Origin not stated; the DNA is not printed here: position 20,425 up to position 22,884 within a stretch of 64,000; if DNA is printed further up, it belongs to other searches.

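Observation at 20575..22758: Single-polypeptide NapC/NirT-type membrane anchor fused to a 16-haem wire with an internally duplicated helical module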

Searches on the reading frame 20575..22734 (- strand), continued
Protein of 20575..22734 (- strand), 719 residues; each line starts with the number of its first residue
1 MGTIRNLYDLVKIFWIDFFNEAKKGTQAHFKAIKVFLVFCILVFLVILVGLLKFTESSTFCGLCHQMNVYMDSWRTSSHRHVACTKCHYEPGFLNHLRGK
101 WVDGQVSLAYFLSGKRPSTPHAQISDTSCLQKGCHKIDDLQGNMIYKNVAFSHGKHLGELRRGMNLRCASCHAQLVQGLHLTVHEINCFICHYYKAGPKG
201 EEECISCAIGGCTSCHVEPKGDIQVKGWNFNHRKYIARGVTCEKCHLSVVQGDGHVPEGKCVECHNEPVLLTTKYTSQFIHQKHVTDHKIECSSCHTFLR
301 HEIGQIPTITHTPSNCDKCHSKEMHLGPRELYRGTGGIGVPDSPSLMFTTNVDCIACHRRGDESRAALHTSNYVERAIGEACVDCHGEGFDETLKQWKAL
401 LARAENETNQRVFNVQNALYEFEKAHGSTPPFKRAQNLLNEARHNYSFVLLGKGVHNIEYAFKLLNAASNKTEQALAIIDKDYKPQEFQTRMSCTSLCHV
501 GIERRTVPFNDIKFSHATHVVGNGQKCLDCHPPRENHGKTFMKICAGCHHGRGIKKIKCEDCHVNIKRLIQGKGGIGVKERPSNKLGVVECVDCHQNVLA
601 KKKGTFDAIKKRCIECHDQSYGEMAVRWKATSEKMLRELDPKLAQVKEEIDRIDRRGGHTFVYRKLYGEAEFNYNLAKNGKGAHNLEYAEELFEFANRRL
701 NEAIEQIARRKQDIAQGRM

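Call 42: find_encoding_contigs(protein=P0287, flank=10000, max_places=1)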
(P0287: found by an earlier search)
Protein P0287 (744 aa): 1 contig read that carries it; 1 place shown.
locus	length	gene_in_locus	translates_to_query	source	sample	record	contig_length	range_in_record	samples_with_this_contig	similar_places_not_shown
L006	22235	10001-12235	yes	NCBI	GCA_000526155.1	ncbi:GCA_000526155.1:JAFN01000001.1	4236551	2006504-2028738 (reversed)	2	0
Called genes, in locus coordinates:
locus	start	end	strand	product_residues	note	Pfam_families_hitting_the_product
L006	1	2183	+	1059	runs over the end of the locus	PF13620:CarboxypepD_reg (faint), PF17210:SdrD_B (faint)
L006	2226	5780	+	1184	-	-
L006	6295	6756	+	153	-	-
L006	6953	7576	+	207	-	PF04381:RdgC (weak)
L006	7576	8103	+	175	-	-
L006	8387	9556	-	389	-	PF13435:Cytochrome_C554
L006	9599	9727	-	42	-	-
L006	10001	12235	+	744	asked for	PF03264:Cytochrom_NNT, PF14522:Cytochrome_C7 (faint), PF02085:Cytochrom_CIII (faint), PF14537:Cytochrom_c3_2 (faint)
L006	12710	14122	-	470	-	PF03951:Gln-synt_N, PF00120:Gln-synt_C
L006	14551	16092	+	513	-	PF01590:GAF, PF13185:GAF_2, PF13492:GAF_3, PF00158:Sigma54_activat, PF14532:Sigma54_activ_2, PF07728:AAA_5, PF25601:AAA_lid_14, PF02954:HTH_8, +1 more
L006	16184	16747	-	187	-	PF02613:Nitrate_red_del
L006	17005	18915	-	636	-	PF12838:Fer4_7 (weak), PF00037:Fer4 (weak), PF12838:Fer4_7 (weak), PF13187:Fer4_9 (weak), PF13237:Fer4_10 (weak), PF12838:Fer4_7, PF13187:Fer4_9, PF13237:Fer4_10 (weak), +9 more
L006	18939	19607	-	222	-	-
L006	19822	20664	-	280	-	-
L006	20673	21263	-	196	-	PF13187:Fer4_9 (faint), PF13237:Fer4_10 (faint), PF13247:Fer4_11, PF25160:LdpA_Fe-S-bd (weak), PF00037:Fer4, PF12797:Fer4_2 (weak), PF12837:Fer4_6, PF12838:Fer4_7 (weak), +1 more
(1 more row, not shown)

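Call 43: search_protein_families(library=ncbifam, proteins=[L002:4336-5133:+, L002:5162-5851:+, L002:5869-6783:+, L002:6815-9070:+, L002:9401-9982:+, L002:1505-2920:-, L005:6769-9090:+, L005:9107-9928:+], max_evalue=0.00001)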
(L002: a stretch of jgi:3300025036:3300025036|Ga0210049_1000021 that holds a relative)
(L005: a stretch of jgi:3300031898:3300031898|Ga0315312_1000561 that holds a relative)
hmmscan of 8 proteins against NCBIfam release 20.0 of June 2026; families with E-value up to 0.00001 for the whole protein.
L002:4336-5133:+ (265 aa): 0 families

L002:5162-5851:+ (229 aa): 25 families
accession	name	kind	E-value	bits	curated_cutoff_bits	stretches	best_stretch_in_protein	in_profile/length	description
NF011569.0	PRK14993.1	equivalog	4.2e-64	216.3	416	2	77-218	93-236/244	tetrathionate reductase subunit TtrB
NF045797.1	DsrO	equivalog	2.9e-53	180.7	200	2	80-204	99-234/235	sulfate reduction electron transfer complex DsrMKJOP subunit DsrO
NF041715.1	arsenate_red_ArrB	equivalog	1.3e-50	172.1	450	3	140-204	161-225/233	arsenate respiratory reductase iron-sulfur subunit ArrB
TIGR03149.1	cyt_nit_nrfC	equivalog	2.3e-49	167.8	377.6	2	70-208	80-220/225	cytochrome c nitrite reductase Fe-S protein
TIGR02951.1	DMSO_dmsB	equivalog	4.3e-39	134.1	214.1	1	7-174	2-155/161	DMSO/selenate family reductase complex B subunit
TIGR03478.1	DMSO_red_II_bet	subfamily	4.8e-37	127.6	480.7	1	59-204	106-253/321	DMSO reductase family type II enzyme, iron-sulfur subunit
NF041782.1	mnquin_red_QrcC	equivalog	2.1e-34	119.2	400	2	7-134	1-119/239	menaquinone reductase iron-sulfur cluster-binding subunit QrcC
NF042979.1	EthbenzDh_ebdB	equivalog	6.8e-34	117.3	740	1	61-204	130-275/354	ethylbenzene dehydrogenase subunit beta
NF008134.0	PRK10882.1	equivalog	6.3e-30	104.4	263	1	6-185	38-221/329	hydrogenase 2 operon protein HybA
TIGR01660.1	narH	equivalog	1.4e-28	99.6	524.05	1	71-191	170-291/492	nitrate reductase subunit beta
TIGR01582.1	FDH-beta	equivalog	2.1e-28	99.3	334.7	1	3-183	18-193/283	formate dehydrogenase subunit beta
NF045715.1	sulf_resp_HmcB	equivalog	3.9e-27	95.1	420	1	8-174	38-200/307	sulfate respiration complex iron-sulfur protein HmcB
NF038355.1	FDH3_beta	equivalog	5.5e-26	91.7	240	2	84-147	54-122/180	formate dehydrogenase FDH3 subunit beta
NF009451.0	PRK12809.1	equivalog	1.6e-16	59.8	1154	1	82-168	54-135/639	formate-dependent uric acid utilization protein YgfT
NF007658.0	PRK10330.1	equivalog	5.5e-16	58.6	260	1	83-169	57-154/181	electron transport protein HydN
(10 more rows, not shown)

L002:5869-6783:+ (304 aa): 4 families
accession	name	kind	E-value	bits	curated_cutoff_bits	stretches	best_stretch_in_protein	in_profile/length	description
NF045798.1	DsrP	equivalog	5e-20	72.2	350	1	16-264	50-303/346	sulfate reduction electron transfer complex DsrMKJOP subunit DsrP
TIGR03148.1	cyt_nit_nrfD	equivalog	4.3e-19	68.9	347.6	2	126-300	146-313/316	cytochrome c nitrite reductase subunit NrfD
NF041784.1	mnquin_red_QrcD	equivalog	2.4e-13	50.1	570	1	149-297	213-355/408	menaquinone reductase integral membrane subunit QrcD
NF011568.0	PRK14992.1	equivalog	1.2e-12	47.9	314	1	21-302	25-292/341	tetrathionate reductase subunit TtrC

L002:6815-9070:+ (751 aa): 24 families
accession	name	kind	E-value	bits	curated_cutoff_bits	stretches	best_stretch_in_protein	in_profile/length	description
NF012032.0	PRK15488.1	equivalog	6.5e-93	312.1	694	2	2-404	4-393/759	thiosulfate reductase PhsA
TIGR02166.1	dmsA_ynfE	subfamily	4.8e-70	236.6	777.7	1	2-687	2-750/794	DMSO/selenate family reductase complex A subunit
TIGR01591.1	Fdh-alpha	equivalog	1.3e-58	198.7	666.25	2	52-369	2-318/672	formate dehydrogenase subunit alpha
NF041783.2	mnquin_red_QrcB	equivalog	3.2e-48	164.4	440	1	49-519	53-507/695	menaquinone reductase molybdopterin-binding-like subunit QrcB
TIGR03479.1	DMSO_red_II_alp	subfamily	2.4e-45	154.9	984.75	3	82-291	99-310/913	molybdopterin-dependent oxidoreductase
NF041884.1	selenate_YnfF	exception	1.2e-44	152.4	1650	1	75-687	77-752/798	selenate/tellurate reductase subunit YnfF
NF041885.1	selenate_YnfE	exception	2.2e-43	148.2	1675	2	86-369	91-405/805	selenate/tellurate reductase subunit YnfE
NF011566.1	PRK14990.1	exception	1.3e-42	145.8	1600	2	86-379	102-428/814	dimethylsulfoxide reductase subunit A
NF041714.1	arsenate_red_ArrA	equivalog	1.4e-40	139.2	1600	2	49-286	51-294/848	arsenate respiratory reductase molybdopterin-containing subunit ArrA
NF047855.1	AssmNtatRedNasC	equivalog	4e-34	117.9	1100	2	78-362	52-336/708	assimilatory nitrate reductase catalytic subunit NasC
NF011567.1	PRK14991.1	equivalog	7.5e-34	116.6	1750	3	613-696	881-964/1022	tetrathionate reductase subunit TtrA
TIGR01553.1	formate-DH-alph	equivalog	3.1e-32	111.3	814.2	2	2-137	3-138/1009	formate dehydrogenase-N subunit alpha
TIGR00509.1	bisC_fam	subfamily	3.9e-29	101.4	1017.55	2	435-692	431-708/772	molybdopterin guanine dinucleotide-containing S/N-oxide reductase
NF010055.0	PRK13532.1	equivalog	2.4e-22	79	904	1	37-144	31-142/830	nitrate reductase catalytic subunit NapA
NF041323.1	Nitr_red_NasA_Halo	equivalog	1.9e-20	73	1000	1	198-352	149-295/673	assimilatory nitrate reductase NasA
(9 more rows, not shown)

L002:9401-9982:+ (193 aa): 3 families
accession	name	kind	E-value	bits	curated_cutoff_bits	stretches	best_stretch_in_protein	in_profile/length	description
TIGR03508.1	decahem_SO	subfamily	1.2e-08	34.7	192.2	1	55-173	70-178/258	DmsE family decaheme c-type cytochrome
TIGR03153.1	cytochr_NrfH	equivalog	3.1e-08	33.8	134.2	0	47-90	20-62/138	cytochrome c nitrite reductase small subunit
NF041028.1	decahem_GSU2203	exception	5.6e-08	32.3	325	1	54-114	147-209/317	GSU2203 family decaheme c-type cytochrome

L002:1505-2920:- (471 aa): 13 families
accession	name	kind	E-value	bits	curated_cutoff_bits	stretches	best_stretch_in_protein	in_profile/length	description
NF041198.1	UshA_like_PCGU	equivalog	2.9e-127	425.4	275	1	1-458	49-518/519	UshA-like (seleno)protein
TIGR04486.1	thiosulf_SoxB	equivalog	6e-18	64.4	550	1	3-219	119-331/556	thiosulfohydrolase SoxB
NF006938.0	PRK09420.1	equivalog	1.1e-17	63.7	486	1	2-169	54-233/648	bifunctional 2',3'-cyclic-nucleotide 2'-phosphodiesterase/3'-nucleotidase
TIGR01390.1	CycNucDiestase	equivalog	2.6e-16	59.3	883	1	3-168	33-210/626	2',3'-cyclic-nucleotide 2'-phosphodiesterase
NF007109.1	PRK09558.1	equivalog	5.6e-15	55.1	600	1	2-171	59-228/550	bifunctional UDP-sugar hydrolase/5'-nucleotidase UshA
NF006934.0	PRK09419.1-1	subfamily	3.7e-14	51.3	1646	1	5-224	84-305/1174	multifunctional 2',3'-cyclic-nucleotide 2'-phosphodiesterase/3'-nucleotidase/5'-nucleotidase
NF006937.0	PRK09419.1-4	equivalog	4.5e-12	44.2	2554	1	1-108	52-163/1411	multifunctional 2',3'-cyclic-nucleotide 2'-phosphodiesterase/3'-nucleotidase/5'-nucleotidase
NF008871.0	PRK11907.1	equivalog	1e-10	40.4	1266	1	1-169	144-325/814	bifunctional 2',3'-cyclic-nucleotide 2'-phosphodiesterase/3'-nucleotidase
NF006936.0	PRK09419.1-3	equivalog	1.4e-10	39.5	2542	1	2-90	88-178/1212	multifunctional 2',3'-cyclic-nucleotide 2'-phosphodiesterase/3'-nucleotidase/5'-nucleotidase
TIGR01530.1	nadN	equivalog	7e-10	38.1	436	1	52-186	78-215/550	NAD nucleotidase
NF043010.1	Cyt554_Nsmonas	equivalog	1e-09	38.1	400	1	347-431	25-123/238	cytochrome c-550 CycA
NF049981.1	UshA_like_Sel_2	equivalog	4.2e-09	36.2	140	1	1-215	27-221/262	UshA-like (seleno)protein family 2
NF006935.0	PRK09419.1-2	equivalog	1.8e-08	32.5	2801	1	92-219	802-932/1445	multifunctional 2',3'-cyclic-nucleotide 2'-phosphodiesterase/3'-nucleotidase/5'-nucleotidase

L005:6769-9090:+ (773 aa): 22 families
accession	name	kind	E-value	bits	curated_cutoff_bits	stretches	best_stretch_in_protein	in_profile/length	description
NF012032.0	PRK15488.1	equivalog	6.3e-114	381.6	694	2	3-383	2-362/759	thiosulfate reductase PhsA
TIGR02166.1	dmsA_ynfE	subfamily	3.6e-89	299.8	777.7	2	316-714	331-753/794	DMSO/selenate family reductase complex A subunit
TIGR01591.1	Fdh-alpha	equivalog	1.3e-63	215.2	666.25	2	56-381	2-316/672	formate dehydrogenase subunit alpha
NF011566.1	PRK14990.1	exception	2.6e-59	201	1600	1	3-710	13-771/814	dimethylsulfoxide reductase subunit A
NF041884.1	selenate_YnfF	exception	1.2e-57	195.5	1650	3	5-302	2-299/798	selenate/tellurate reductase subunit YnfF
NF041885.1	selenate_YnfE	exception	8.4e-56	189.2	1675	2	59-382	56-404/805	selenate/tellurate reductase subunit YnfE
TIGR03479.1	DMSO_red_II_alp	subfamily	2.5e-55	188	984.75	3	82-304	95-309/913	molybdopterin-dependent oxidoreductase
NF041714.1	arsenate_red_ArrA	equivalog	2.2e-51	175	1600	2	4-301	3-295/848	arsenate respiratory reductase molybdopterin-containing subunit ArrA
NF041783.2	mnquin_red_QrcB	equivalog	2.9e-47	161.3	440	1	53-539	53-507/695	menaquinone reductase molybdopterin-binding-like subunit QrcB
NF047855.1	AssmNtatRedNasC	equivalog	1.7e-41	142.3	1100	3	435-707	411-672/708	assimilatory nitrate reductase catalytic subunit NasC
NF011567.1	PRK14991.1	equivalog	3.5e-37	127.7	1750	1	87-149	136-197/1022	tetrathionate reductase subunit TtrA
TIGR01553.1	formate-DH-alph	equivalog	4.4e-35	120.7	814.2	1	4-305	2-307/1009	formate dehydrogenase-N subunit alpha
TIGR00509.1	bisC_fam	subfamily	1.1e-34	119.8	1017.55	2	467-714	443-708/772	molybdopterin guanine dinucleotide-containing S/N-oxide reductase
NF011682.0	PRK15102.1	equivalog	1.7e-21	76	909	2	463-716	497-766/829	trimethylamine-N-oxide reductase TorA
NF041513.1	formate_DH_Act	exception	1.3e-20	72.9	1400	1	47-147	37-135/1067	formate dehydrogenase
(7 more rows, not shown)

L005:9107-9928:+ (273 aa): 3 families
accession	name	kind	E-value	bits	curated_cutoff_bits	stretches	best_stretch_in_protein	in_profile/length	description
TIGR03153.1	cytochr_NrfH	equivalog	4e-10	39.9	134.2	1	26-85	4-63/138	cytochrome c nitrite reductase small subunit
TIGR03508.1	decahem_SO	subfamily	9.7e-07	28.5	192.2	1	47-203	67-198/258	DmsE family decaheme c-type cytochrome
NF041028.1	decahem_GSU2203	exception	1.7e-06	27.5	325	0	50-203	101-231/317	GSU2203 family decaheme c-type cytochrome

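Call 54: find_related_loci(query=A1, collection=genome_contigs, flank=8000)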
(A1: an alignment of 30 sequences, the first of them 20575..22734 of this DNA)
Query A1 (719 aa) in genome_contigs; peptide patterns used: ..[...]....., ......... (x = any residue, [..] = any of these).
77 stretches matched a pattern; 42 encode a relative of the query (tblastn E <= 1e-3); 39 distinct loci.
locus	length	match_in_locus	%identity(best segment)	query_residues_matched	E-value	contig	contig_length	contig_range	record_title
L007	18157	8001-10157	91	1-719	0e+0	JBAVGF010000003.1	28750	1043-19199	MAG: Thermodesulfobacteriota bacterium isolate MFD06953_ilm_asm_bin13 k127_341382, whole genome shotgun sequence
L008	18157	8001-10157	90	1-719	0e+0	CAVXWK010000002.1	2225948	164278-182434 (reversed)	MAG: uncultured delta proteobacterium isolate MFD04492.bin.2.7 genome assembly, contig: contig_9170, whole genome shotgu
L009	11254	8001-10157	90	1-719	0e+0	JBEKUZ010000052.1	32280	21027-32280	MAG: Thermodesulfobacteriota bacterium isolate SPRUCE 593 SPRUCE_593_52, whole genome shotgun sequence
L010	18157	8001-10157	84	1-719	0e+0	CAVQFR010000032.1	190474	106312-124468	MAG: uncultured delta proteobacterium isolate MFD05942.bin.3.282 genome assembly, contig: contig_59450, whole genome sho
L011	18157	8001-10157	83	1-719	0e+0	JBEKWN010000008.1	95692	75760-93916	MAG: Thermodesulfobacteriota bacterium isolate SPRUCE 629 SPRUCE_629_8, whole genome shotgun sequence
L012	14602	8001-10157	83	1-719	0e+0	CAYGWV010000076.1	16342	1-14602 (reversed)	MAG TPA_asm: uncultured Syntrophaceae bacterium isolate ERP119294_co2_516 genome assembly, contig: k141_2294071, whole g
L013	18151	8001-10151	82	1-717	0e+0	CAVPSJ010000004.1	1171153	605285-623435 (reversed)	MAG: uncultured delta proteobacterium isolate MFD10007.bin.2.36 genome assembly, contig: contig_21858, whole genome shot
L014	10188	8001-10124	79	4-711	0e+0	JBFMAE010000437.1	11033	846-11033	MAG: Thermodesulfobacteriota bacterium isolate MAG130 MAG130_437, whole genome shotgun sequence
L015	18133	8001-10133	78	1-712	0e+0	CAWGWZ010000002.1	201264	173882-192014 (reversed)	MAG: uncultured delta proteobacterium isolate MFD04408.bin.3.38 genome assembly, contig: contig_11024, whole genome shot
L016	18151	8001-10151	86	3-719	0e+0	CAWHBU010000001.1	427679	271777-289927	MAG: uncultured delta proteobacterium isolate MFD03726.bin.2.155 genome assembly, contig: contig_10343, whole genome sho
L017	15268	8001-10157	75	1-719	0e+0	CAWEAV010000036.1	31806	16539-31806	MAG: uncultured delta proteobacterium isolate MFD04408.bin.2.84 genome assembly, contig: contig_18160, whole genome shot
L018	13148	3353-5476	77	4-711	0e+0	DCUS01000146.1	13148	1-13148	MAG TPA_asm: Syntrophaceae bacterium UBA2208 UBA2208_contig_48111, whole genome shotgun sequence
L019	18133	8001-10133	76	1-711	0e+0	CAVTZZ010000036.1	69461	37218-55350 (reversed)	MAG: uncultured delta proteobacterium isolate MFD04408.bin.2.108 genome assembly, contig: contig_17284, whole genome sho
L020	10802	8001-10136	73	2-711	0e+0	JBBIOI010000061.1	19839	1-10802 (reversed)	MAG: Deltaproteobacteria bacterium isolate TCS170221_bin_276 NODE_2278_length_19839_cov_4.07209, whole genome shotgun se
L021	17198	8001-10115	73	4-708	0e+0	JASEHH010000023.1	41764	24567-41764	MAG: Thermodesulfobacteriota bacterium isolate Yes70-18 NODE_263_length_41764_cov_52.795368, whole genome shotgun sequen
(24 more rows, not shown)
